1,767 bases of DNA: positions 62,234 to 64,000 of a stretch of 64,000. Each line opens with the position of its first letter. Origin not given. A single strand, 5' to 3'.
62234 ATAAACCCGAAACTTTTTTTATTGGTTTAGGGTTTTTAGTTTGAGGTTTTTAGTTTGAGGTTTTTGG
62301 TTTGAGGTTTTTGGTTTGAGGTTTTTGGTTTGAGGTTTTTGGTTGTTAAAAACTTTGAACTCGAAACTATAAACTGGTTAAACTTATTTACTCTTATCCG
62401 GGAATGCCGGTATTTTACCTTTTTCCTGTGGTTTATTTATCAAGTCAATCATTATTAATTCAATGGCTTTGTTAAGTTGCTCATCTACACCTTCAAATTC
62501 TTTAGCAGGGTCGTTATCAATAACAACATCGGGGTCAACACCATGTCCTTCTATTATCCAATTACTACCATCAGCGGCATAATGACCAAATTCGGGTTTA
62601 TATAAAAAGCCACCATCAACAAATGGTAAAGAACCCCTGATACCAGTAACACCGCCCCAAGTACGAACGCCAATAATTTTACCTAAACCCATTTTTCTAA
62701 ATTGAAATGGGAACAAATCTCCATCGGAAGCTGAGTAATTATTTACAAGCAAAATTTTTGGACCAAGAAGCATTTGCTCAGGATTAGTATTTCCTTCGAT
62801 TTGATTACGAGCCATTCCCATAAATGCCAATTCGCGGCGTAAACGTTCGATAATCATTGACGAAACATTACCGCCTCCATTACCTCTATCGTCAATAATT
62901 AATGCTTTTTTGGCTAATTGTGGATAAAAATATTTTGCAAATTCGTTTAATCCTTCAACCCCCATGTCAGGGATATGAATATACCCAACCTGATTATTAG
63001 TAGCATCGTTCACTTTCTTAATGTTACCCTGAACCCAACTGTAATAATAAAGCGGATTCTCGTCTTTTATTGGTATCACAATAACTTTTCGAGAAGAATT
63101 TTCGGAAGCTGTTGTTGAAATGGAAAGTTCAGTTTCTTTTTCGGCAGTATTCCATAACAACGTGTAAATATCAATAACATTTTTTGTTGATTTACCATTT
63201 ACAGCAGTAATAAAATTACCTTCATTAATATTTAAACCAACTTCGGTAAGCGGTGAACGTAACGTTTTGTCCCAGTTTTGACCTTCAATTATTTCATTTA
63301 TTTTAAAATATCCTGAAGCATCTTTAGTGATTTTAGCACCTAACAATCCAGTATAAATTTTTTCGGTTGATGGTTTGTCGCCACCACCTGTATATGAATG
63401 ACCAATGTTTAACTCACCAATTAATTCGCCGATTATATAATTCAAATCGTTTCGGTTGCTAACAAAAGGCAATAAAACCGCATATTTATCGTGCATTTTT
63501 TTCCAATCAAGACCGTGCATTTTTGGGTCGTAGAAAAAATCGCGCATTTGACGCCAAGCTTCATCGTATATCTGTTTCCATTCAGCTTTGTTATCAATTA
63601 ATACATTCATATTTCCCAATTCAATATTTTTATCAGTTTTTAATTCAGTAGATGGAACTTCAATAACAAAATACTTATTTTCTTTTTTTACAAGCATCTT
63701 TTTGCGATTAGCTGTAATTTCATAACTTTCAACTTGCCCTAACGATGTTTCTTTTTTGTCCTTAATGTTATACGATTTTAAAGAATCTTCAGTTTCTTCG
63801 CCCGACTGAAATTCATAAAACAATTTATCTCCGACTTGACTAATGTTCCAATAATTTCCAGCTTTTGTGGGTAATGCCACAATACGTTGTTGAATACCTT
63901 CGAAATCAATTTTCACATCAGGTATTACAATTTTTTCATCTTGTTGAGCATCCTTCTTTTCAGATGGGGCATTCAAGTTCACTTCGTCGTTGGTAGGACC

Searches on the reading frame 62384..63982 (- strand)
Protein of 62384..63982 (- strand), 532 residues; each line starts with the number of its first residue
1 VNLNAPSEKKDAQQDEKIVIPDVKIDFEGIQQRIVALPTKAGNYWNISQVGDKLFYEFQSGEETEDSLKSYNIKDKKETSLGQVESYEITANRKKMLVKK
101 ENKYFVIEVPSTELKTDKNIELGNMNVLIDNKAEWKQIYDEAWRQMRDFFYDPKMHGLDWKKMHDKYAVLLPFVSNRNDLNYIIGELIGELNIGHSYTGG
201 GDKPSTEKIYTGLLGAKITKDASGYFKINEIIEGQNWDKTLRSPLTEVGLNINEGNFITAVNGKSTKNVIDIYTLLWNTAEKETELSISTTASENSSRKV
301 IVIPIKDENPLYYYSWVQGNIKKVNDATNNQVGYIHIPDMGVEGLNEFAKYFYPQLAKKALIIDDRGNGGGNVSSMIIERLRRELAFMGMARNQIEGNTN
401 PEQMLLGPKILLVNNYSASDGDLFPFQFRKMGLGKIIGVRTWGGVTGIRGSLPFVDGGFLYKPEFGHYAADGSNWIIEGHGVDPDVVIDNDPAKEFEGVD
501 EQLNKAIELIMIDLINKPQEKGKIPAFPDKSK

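Call 14: search_protein_families(library=pfam, proteins=[window:62384-63982:-], max_evalue=0.001)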
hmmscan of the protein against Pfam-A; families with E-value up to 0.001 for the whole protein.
window:62384-63982:- (532 aa): 3 families
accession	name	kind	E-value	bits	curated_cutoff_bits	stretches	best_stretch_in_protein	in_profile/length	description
PF14684.11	Tricorn_C1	-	3.7e-24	84.8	24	1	132-189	2-59/59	Tricorn protease C1 domain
PF03572.23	Peptidase_S41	-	2.5e-22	79.7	24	1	332-487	2-164/165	Peptidase family S41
PF14685.13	PDZ_Tricorn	-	1.4e-21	76.7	25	1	212-302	1-88/88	Tricorn protease PDZ domain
